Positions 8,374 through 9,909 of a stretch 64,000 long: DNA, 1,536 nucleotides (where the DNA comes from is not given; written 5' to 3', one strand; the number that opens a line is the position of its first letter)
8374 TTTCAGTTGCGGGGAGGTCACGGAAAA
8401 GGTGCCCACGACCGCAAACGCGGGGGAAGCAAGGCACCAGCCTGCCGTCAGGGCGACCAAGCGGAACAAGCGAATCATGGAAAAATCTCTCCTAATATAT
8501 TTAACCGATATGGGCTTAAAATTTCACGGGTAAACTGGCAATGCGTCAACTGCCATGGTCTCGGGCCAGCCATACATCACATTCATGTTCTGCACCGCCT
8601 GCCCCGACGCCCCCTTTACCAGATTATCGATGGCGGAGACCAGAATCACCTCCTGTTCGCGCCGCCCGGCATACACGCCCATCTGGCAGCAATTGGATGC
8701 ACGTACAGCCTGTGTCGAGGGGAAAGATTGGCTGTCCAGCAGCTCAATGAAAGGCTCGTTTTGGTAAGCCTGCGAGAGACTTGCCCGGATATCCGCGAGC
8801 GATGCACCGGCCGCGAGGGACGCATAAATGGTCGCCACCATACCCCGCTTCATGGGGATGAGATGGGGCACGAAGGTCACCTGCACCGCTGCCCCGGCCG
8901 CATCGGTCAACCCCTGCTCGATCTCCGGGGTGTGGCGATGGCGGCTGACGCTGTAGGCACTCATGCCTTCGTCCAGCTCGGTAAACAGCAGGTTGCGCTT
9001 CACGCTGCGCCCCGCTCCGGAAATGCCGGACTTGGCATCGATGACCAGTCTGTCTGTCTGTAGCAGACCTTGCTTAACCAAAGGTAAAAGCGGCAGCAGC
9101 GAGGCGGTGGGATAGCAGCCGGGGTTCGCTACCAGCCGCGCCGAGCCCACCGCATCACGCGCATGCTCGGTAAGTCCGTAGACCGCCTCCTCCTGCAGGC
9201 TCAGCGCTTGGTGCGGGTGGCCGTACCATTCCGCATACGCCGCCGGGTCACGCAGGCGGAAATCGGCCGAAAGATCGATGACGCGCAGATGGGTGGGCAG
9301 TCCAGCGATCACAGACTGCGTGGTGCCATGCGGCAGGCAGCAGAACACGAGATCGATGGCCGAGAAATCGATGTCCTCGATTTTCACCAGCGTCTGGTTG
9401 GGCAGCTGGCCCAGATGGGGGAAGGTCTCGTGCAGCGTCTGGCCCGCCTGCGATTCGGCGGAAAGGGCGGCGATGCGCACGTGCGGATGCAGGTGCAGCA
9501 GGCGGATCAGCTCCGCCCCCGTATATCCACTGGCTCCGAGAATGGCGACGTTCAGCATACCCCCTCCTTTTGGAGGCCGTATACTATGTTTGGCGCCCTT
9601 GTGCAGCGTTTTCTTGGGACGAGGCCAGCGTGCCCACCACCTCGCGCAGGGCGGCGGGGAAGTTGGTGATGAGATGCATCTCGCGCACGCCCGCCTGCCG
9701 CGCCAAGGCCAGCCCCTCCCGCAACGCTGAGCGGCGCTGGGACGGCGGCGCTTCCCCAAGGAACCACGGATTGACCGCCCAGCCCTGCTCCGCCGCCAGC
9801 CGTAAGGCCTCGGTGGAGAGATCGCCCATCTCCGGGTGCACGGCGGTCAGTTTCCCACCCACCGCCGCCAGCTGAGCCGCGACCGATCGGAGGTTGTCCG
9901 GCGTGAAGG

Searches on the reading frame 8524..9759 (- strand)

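Call 61: search_protein_families(library=pfam, proteins=[window:8524-9759:-], max_evalue=0.0001)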
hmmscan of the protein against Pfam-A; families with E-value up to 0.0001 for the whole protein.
window:8524-9759:- (411 aa): 3 families
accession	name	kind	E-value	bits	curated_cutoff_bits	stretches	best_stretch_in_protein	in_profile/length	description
PF22698.1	Semialdhyde_dhC_1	-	4.5e-60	202.7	27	1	215-379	1-165/165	Semialdehyde dehydrogenase, dimerisation domain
PF01118.30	Semialdhyde_dh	-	9.6e-29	100.7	26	1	70-205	1-119/121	Semialdehyde dehydrogenase, NAD binding domain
PF02774.23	Semialdhyde_dhC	-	2.7e-21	77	26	1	224-382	1-184/184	Semialdehyde dehydrogenase, dimerisation domain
